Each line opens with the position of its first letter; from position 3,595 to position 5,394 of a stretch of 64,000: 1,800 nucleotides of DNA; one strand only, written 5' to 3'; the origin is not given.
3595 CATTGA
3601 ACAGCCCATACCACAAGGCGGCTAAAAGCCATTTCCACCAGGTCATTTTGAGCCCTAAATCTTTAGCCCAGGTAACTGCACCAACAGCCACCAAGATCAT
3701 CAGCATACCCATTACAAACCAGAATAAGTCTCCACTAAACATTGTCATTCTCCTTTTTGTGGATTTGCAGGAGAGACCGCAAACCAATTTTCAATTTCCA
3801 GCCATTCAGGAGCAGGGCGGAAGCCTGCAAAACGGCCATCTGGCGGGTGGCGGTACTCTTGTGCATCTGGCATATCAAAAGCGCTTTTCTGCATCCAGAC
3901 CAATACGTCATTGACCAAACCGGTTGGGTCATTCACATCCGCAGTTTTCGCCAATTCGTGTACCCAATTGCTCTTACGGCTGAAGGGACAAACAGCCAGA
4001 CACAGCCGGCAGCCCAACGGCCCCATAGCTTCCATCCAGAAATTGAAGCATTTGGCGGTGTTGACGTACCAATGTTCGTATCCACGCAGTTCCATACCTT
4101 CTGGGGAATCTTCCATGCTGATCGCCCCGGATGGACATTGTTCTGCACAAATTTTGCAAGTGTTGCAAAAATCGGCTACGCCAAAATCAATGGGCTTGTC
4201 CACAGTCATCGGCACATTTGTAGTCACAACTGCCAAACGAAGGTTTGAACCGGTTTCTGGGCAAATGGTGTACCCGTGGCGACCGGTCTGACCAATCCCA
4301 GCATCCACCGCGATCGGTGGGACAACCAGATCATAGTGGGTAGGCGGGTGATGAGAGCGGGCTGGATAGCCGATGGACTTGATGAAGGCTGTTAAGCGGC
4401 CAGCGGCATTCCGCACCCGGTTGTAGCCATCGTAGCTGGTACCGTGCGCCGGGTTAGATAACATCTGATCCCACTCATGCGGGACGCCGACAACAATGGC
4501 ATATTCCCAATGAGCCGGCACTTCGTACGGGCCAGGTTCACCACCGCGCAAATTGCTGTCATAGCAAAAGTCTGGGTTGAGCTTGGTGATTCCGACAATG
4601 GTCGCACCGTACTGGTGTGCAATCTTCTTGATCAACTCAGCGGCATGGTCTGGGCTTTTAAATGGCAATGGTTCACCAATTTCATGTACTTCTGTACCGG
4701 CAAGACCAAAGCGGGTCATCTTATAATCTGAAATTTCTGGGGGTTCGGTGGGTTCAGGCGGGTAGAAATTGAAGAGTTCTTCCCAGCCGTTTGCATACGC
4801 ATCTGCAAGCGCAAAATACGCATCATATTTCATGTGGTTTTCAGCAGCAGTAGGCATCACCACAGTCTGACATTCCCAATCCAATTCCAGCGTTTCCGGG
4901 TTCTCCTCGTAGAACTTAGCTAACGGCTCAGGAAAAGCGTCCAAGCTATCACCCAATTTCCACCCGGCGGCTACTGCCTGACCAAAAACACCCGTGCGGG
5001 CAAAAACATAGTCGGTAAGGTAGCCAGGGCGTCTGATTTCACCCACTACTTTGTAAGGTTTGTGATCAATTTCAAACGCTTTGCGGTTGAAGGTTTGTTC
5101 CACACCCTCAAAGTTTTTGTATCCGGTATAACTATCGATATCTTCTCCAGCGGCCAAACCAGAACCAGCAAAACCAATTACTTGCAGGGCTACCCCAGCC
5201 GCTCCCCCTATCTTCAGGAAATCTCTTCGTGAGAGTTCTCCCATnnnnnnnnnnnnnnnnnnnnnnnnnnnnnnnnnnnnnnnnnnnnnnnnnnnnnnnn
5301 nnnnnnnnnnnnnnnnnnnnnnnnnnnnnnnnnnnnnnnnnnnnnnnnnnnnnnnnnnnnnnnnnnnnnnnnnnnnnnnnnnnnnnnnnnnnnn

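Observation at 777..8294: rdhA-rdhB / TPR / rdhC module governed by a MalT-like STAND-LuxR regulator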

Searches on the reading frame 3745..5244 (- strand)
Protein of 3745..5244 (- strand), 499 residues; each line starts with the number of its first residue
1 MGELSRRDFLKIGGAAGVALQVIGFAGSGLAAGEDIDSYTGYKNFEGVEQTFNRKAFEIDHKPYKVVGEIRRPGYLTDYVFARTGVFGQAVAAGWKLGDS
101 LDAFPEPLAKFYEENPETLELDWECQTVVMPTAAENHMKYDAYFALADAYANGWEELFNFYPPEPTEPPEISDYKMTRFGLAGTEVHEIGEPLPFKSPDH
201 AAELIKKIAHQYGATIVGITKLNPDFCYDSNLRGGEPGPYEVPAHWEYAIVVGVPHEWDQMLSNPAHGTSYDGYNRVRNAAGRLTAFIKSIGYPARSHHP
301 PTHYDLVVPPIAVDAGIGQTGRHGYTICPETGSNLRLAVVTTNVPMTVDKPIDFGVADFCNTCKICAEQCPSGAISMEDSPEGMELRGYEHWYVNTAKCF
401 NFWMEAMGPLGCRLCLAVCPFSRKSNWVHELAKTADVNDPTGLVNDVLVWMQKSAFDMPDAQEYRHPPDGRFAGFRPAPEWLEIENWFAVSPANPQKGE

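Call 3: search_protein_families(library=pfam, proteins=[window:3745-5244:-], max_evalue=0.01)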
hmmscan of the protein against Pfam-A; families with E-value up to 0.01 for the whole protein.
window:3745-5244:- (499 aa): 10 families
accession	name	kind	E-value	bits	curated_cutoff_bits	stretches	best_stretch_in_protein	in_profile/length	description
PF12838.12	Fer4_7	-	1.8e-08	35.1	27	1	360-421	2-50/52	4Fe-4S dicluster domain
PF13484.11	Fer4_16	-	4e-07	31.2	30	1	360-421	2-65/66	4Fe-4S double cluster binding domain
PF10518.14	TAT_signal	-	1.7e-05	24.9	22.7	1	3-20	1-18/21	TAT (twin-arginine translocation) pathway signal sequence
PF13183.11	Fer4_8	-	5.2e-05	24.1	27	0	359-373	4-18/68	4Fe-4S dicluster domain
PF00037.32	Fer4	-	5.9e-05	23.2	21.1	1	358-376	6-24/24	4Fe-4S binding domain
PF13187.11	Fer4_9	-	9e-05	22.9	27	1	360-420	2-48/52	4Fe-4S dicluster domain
PF14697.11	Fer4_21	-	0.00013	22.4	35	0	356-377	37-59/59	4Fe-4S dicluster domain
PF12837.12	Fer4_6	-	0.0024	18.2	25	0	357-375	6-24/24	4Fe-4S binding domain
PF12797.12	Fer4_2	-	0.003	17.9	24.5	0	356-372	6-22/22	4Fe-4S binding domain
PF13237.11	Fer4_10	-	0.0083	16.5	25.5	0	410-425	10-22/53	4Fe-4S dicluster domain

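Call 4: search_protein_families(library=ncbifam, proteins=[window:3745-5244:-], max_evalue=0.01)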
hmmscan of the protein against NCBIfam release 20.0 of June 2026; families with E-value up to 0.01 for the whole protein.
window:3745-5244:- (499 aa): 17 families
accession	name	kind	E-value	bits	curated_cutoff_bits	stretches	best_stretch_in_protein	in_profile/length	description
TIGR02486.1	RDH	subfamily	7.6e-52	177.1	160.35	1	240-453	81-309/314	reductive dehalogenase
TIGR00276.1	TIGR00276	equivalog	1.5e-13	50.5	200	1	309-436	134-258/337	tRNA epoxyqueuosine(34) reductase QueG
NF040684.1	PorD_Arch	equivalog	3.8e-05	23.7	120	1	358-378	62-82/85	pyruvate synthase subunit PorD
NF038196.1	ferrodoxin_EFR1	subfamily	5.7e-05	23.3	75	1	349-379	175-205/242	EFR1 family ferrodoxin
TIGR02179.1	PorD_KorD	subfamily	5.8e-05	23.1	60.05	1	358-378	55-75/78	2-oxoacid:acceptor oxidoreductase, delta subunit, pyruvate/2-ketoisovalerate family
TIGR01971.1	NuoI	subfamily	0.00026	20.6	113.05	1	358-421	42-95/121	NADH-quinone oxidoreductase, chain I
NF007205.0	PRK09626.1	equivalog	0.00041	20.3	93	1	358-382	17-41/105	2-oxoglutarate-acceptor oxidoreductase subunit OorD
NF040612.1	F420_dehyd_FpoI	exception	0.00086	19.1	180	1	324-377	46-101/135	F420H2 dehydrogenase subunit FpoI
NF042909.1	FMH_DH_FwdF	exception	0.00095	18.4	375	1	357-420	137-191/336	tungsten-dependent formylmethanofuran dehydrogenase subunit FwdF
TIGR01944.1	rnfB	subfamily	0.0012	18.4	68.7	1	356-386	141-171/190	RnfABCDGE type electron transport complex subunit B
NF045797.1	DsrO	equivalog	0.0018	17.8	200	0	409-433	135-159/235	sulfate reduction electron transfer complex DsrMKJOP subunit DsrO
TIGR02700.1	flavo_MJ0208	hypoth_equivalog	0.0048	16.2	251.35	0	338-381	135-171/234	dihydromethanopterin reductase (acceptor)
NF007202.0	PRK09623.1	equivalog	0.0049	17.2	166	1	358-378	81-101/105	3-methyl-2-oxobutanoate dehydrogenase subunit delta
NF041836.1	rnfB_Methano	equivalog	0.006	16.1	445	1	358-421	171-230/265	Rnf electron transport complex subunit RnfB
NF008369.0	PRK11168.1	equivalog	0.0062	15.5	278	1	358-447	11-99/401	anaerobic glycerol-3-phosphate dehydrogenase subunit C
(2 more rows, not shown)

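Call 12: find_homologous_proteins(query=window:3745-5244:-)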
Query window:3745-5244:- (499 aa): 585 proteins with E <= 0.001 among 8000 candidates; the best 120 are listed.
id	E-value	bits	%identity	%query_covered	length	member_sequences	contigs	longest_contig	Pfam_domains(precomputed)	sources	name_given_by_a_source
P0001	0.0e+0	1202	100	100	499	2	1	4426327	PF10518.15,PF13484.12,PF12838.13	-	-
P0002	0.0e+0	1013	81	100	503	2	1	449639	PF13484.12,PF12838.13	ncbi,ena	-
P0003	2.3e-290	982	78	99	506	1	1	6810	PF13484.12,PF12838.13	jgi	jgi:reductive dehalogenase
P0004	4.7e-257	872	71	99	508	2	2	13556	PF12837.13,PF13484.12,PF12838.13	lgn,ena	-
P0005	9.4e-252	855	70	99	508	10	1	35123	PF13484.12,PF12838.13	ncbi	-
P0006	3.1e-250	850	70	100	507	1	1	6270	PF13484.12,PF12838.13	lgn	-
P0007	1.2e-249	848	70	99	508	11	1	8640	PF13484.12,PF12838.13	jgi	jgi:epoxyqueuosine reductase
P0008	2.9e-249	847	70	99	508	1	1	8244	PF13484.12,PF12838.13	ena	-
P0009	6.7e-249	845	69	99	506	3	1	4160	PF13484.12,PF12838.13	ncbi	-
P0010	3.3e-244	830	69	99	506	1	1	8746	PF10518.15,PF13484.12,PF12838.13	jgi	jgi:reductive dehalogenase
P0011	3.6e-241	820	68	99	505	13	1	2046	PF00037.33,PF13484.12,PF12838.13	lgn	-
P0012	4.1e-236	803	65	99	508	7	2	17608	PF13484.12,PF12838.13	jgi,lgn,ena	-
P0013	2.5e-235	801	66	99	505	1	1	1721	PF13484.12,PF12838.13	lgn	-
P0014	1.3e-231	788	64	99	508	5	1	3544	PF00037.33,PF13484.12,PF12838.13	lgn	-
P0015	1.4e-229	782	65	99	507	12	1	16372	PF13484.12,PF12838.13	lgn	-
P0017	5.1e-220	750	63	99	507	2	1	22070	PF12838.13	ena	-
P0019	1.7e-215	735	61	100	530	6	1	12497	PF12838.13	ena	-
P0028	2.2e-193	662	58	99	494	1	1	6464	PF12838.13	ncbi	-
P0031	3.7e-189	648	56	100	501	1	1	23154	PF13484.12,PF12838.13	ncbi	-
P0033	3.1e-187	642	57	99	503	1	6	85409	PF00037.33,PF13484.12,PF12838.13,PF13237.12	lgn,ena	-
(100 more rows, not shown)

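Call 13: find_related_loci(query=window:3745-5244:-, collection=genome_contigs, flank=10000)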
Query window:3745-5244:- (499 aa) in genome_contigs; peptide patterns used: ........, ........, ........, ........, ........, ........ (x = any residue, [..] = any of these).
20 stretches matched a pattern; 4 encode a relative of the query (tblastn E <= 1e-3); 4 distinct loci.
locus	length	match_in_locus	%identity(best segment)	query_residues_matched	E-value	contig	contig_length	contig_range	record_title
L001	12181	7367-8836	59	4-498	0e+0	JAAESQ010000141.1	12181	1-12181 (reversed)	MAG: bacterium isolate Ust_16 UstG_CONTIG381003, whole genome shotgun sequence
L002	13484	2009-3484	56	3-499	0e+0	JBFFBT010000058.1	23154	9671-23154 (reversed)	MAG: Myxococcota bacterium isolate Mix_mud12.2021.10.11 k141_58466_length_23154_cov_8.0000, whole genome shotgun sequenc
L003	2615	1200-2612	47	28-490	1e-144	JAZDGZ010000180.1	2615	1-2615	MAG: Pseudomonadota bacterium isolate MEGAHIT-group-0.292 k141_10741897, whole genome shotgun sequence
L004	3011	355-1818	45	10-491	5e-136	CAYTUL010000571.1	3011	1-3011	MAG TPA_asm: uncultured Desulfobacteraceae bacterium isolate SRP323688_co1_193 genome assembly, contig: NODE_42501_lengt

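Call 14: find_encoding_contigs(protein=P0002, flank=10000, max_places=3)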
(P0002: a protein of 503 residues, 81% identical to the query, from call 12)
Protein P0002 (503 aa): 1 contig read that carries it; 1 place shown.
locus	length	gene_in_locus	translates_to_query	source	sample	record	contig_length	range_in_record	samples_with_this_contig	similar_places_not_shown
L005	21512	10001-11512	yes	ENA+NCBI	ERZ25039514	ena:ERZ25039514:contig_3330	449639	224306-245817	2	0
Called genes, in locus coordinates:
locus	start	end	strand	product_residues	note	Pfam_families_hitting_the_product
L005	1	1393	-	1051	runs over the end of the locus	PF07494:Reg_prop (faint), PF23748:Beta-prop_LRRK2 (faint), PF07495:Y_Y_Y, PF07730:HisKA_3, PF02518:HATPase_c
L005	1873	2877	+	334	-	PF00144:Beta-lactamase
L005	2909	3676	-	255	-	PF13641:Glyco_tranf_2_3, PF00535:Glycos_transf_2, PF13632:Glyco_trans_2_3 (weak)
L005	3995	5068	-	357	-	PF13091:PLDc_2, PF00614:PLDc (faint), PF13091:PLDc_2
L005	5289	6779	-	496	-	PF04851:ResIII, PF00270:DEAD, PF00271:Helicase_C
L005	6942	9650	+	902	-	PF13401:AAA_22 (weak), PF25873:WHD_MalT, PF14559:TPR_19 (faint), PF13181:TPR_8 (faint), PF17874:TPR_MalT, PF13424:TPR_12 (weak), PF00196:GerE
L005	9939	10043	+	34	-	-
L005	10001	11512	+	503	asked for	PF12838:Fer4_7, PF13484:Fer4_16 (weak)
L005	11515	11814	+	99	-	PF27193:VcrB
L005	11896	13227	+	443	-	-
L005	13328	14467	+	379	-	PF04205:FMN_bind, PF12801:Fer4_5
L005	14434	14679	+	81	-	-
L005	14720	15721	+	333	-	PF02424:ApbE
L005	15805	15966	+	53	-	PF02416:TatA_B_E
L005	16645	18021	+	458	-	PF00874:PRD (weak), PF02302:PTS_IIB (weak)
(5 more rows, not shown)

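Call 15: find_encoding_contigs(protein=P0005, flank=10000, max_places=3)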
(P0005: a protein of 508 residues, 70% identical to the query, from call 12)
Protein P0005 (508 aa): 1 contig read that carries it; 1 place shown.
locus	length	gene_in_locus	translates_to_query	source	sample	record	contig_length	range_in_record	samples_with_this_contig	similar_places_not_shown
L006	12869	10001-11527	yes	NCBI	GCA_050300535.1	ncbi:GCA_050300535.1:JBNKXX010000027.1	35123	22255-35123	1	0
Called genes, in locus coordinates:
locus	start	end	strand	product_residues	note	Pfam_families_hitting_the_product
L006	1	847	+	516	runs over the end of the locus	PF00501:AMP-binding, PF13193:AMP-binding_C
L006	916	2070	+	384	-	PF02771:Acyl-CoA_dh_N, PF02770:Acyl-CoA_dh_M, PF00441:Acyl-CoA_dh_1, PF08028:Acyl-CoA_dh_2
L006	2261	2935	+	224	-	PF09335:VTT_dom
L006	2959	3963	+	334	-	PF04018:VCA0040-like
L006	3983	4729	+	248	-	PF00702:Hydrolase, PF13419:HAD_2, PF13242:Hydrolase_like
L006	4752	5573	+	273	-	PF02810:SEC-C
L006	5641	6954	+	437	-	PF00275:EPSP_synthase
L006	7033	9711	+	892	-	PF13191:AAA_16 (weak), PF25873:WHD_MalT, PF17874:TPR_MalT, PF00196:GerE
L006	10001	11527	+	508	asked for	PF12838:Fer4_7, PF13484:Fer4_16 (weak)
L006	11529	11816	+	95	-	PF27193:VcrB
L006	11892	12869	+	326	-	?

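Call 16: find_encoding_contigs(protein=P0012, flank=8000, max_places=2)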
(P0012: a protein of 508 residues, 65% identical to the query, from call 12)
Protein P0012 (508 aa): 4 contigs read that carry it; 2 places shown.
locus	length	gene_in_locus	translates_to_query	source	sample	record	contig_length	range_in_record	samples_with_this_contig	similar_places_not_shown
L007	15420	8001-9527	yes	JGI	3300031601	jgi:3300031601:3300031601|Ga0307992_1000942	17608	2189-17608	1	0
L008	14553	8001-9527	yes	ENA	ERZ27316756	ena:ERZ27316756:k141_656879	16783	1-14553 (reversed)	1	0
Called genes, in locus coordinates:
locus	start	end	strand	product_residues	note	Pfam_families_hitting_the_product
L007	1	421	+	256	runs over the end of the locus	PF09992:NAGPA (weak)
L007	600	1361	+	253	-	PF00376:MerR, PF13411:MerR_1, PF09278:MerR-DNA-bind, PF07739:TipAS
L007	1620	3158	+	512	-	PF04151:PPC (weak), PF18962:Por_Secre_tail (weak), PF13860:FlgD_ig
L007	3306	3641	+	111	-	-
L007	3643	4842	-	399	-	PF06224:AlkZ-like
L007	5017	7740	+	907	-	PF13401:AAA_22 (faint), PF25873:WHD_MalT, PF13424:TPR_12 (faint), PF00515:TPR_1 (faint), PF07719:TPR_2 (faint), PF13181:TPR_8 (faint), PF17874:TPR_MalT, PF00196:GerE, +1 more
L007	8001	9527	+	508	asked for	PF12838:Fer4_7, PF13484:Fer4_16 (weak)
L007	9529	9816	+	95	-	PF27193:VcrB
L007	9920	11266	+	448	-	PF24885:TPR_NPHP3 (faint), PF00515:TPR_1 (faint), PF07719:TPR_2 (faint), PF13181:TPR_8 (faint), PF13424:TPR_12, PF13424:TPR_12 (weak), PF17874:TPR_MalT (weak), PF13424:TPR_12, +4 more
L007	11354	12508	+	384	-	PF04205:FMN_bind, PF12801:Fer4_5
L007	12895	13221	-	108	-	PF04993:TfoX_N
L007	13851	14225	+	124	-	-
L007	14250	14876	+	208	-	PF09997:DUF2238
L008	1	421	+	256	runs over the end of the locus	PF09992:NAGPA (weak)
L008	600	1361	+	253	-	PF00376:MerR, PF13411:MerR_1, PF09278:MerR-DNA-bind, PF07739:TipAS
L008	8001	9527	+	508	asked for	PF12838:Fer4_7, PF13484:Fer4_16 (weak)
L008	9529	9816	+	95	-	PF27193:VcrB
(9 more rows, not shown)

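Call 17: find_encoding_contigs(protein=P0017, flank=8000, max_places=2)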
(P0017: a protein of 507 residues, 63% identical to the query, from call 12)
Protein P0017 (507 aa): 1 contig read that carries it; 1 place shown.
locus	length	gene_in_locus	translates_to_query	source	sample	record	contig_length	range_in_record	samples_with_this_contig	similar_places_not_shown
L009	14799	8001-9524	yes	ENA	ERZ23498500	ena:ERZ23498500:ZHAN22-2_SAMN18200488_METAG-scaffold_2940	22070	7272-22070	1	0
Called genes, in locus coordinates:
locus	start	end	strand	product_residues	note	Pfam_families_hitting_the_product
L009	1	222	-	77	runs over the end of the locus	-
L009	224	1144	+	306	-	PF04055:Radical_SAM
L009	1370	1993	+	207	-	PF00440:TetR_N, PF17939:TetR_C_30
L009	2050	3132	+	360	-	PF25973:BSH_CzcB (weak), PF25989:YknX_C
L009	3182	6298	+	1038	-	PF00873:ACR_tran, PF03176:MMPL (weak)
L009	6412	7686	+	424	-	PF02321:OEP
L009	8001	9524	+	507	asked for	PF12838:Fer4_7 (weak)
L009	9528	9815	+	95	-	PF27193:VcrB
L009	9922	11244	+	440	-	PF00515:TPR_1 (faint), PF10602:RPN7 (faint), PF13374:TPR_10 (faint), PF13432:TPR_16 (faint), PF17874:TPR_MalT, PF07719:TPR_2 (faint), PF13424:TPR_12 (weak), PF13424:TPR_12, +3 more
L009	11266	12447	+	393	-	PF04205:FMN_bind, PF12801:Fer4_5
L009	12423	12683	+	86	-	-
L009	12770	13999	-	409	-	PF00155:Aminotran_1_2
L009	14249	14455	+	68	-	-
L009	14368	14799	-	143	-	?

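Call 18: find_encoding_contigs(protein=P0033, flank=8000, max_places=2)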
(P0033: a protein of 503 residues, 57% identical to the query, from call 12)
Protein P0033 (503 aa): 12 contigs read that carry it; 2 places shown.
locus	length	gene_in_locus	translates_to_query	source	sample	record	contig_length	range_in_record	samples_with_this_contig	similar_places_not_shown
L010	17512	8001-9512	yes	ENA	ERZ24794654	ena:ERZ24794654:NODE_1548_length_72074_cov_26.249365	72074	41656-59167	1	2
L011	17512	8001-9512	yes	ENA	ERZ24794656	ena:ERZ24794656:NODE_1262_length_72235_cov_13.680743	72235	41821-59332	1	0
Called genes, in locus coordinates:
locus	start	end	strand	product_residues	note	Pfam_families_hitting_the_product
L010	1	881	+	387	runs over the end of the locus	PF25917:BSH_RND (weak), PF25973:BSH_CzcB (weak), PF25984:BSH_YknX (weak)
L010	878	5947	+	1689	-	PF00873:ACR_tran, PF02321:OEP (weak)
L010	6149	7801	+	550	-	PF02690:Na_Pi_cotrans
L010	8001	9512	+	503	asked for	PF00037:Fer4 (faint), PF13237:Fer4_10 (faint), PF12838:Fer4_7, PF13484:Fer4_16 (weak)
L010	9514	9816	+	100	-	PF27193:VcrB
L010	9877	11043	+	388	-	PF04205:FMN_bind, PF12801:Fer4_5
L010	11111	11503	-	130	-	-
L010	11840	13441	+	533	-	PF20434:BD-FAE, PF07859:Abhydrolase_3, PF00326:Peptidase_S9 (weak)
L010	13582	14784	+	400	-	PF00156:Pribosyltran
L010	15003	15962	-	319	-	PF01261:AP_endonuc_2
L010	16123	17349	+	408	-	PF01011:PQQ (faint), PF13360:PQQ_2, PF13570:Beta-prop_ACSF4 (faint)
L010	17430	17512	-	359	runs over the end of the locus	-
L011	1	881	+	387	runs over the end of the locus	PF25917:BSH_RND (weak), PF25973:BSH_CzcB (weak), PF25984:BSH_YknX (weak)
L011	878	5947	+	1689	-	PF00873:ACR_tran, PF02321:OEP (weak)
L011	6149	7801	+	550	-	PF02690:Na_Pi_cotrans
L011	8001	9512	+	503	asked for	PF00037:Fer4 (faint), PF13237:Fer4_10 (faint), PF12838:Fer4_7, PF13484:Fer4_16 (weak)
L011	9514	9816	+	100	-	PF27193:VcrB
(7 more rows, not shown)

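Call 27: list_cluster_members(proteins=[P0002, P0005, P0009, P0004, P0028, P0031])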
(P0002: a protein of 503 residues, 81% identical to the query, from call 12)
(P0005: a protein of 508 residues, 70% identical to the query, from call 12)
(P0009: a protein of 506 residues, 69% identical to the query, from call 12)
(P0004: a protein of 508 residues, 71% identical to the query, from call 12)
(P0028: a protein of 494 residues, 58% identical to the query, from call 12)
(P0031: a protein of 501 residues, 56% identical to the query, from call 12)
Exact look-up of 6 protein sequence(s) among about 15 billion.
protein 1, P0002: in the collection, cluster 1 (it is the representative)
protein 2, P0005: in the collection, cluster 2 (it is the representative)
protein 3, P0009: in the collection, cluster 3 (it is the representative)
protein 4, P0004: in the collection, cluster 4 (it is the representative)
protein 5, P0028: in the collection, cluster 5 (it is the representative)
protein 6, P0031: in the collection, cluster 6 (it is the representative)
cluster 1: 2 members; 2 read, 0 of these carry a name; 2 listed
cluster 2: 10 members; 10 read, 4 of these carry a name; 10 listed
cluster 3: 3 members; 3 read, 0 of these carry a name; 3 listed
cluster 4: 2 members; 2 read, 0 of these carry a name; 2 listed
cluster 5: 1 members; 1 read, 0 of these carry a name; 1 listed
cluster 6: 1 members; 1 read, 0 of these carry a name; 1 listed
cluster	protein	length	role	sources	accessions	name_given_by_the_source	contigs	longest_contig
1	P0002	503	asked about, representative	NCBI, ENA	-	-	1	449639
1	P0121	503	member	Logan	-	-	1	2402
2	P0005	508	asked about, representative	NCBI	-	-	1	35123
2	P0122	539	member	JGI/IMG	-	ferredoxin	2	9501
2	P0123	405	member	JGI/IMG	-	reductive dehalogenase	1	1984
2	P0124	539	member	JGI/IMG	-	ferredoxin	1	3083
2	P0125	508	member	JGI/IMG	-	ferredoxin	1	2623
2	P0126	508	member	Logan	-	-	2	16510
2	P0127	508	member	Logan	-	-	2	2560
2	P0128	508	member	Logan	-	-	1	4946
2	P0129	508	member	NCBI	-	-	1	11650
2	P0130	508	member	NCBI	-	-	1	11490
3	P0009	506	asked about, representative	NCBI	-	-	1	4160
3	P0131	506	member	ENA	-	-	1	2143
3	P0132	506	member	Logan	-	-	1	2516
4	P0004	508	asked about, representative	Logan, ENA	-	-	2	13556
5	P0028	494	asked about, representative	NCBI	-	-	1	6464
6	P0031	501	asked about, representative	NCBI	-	-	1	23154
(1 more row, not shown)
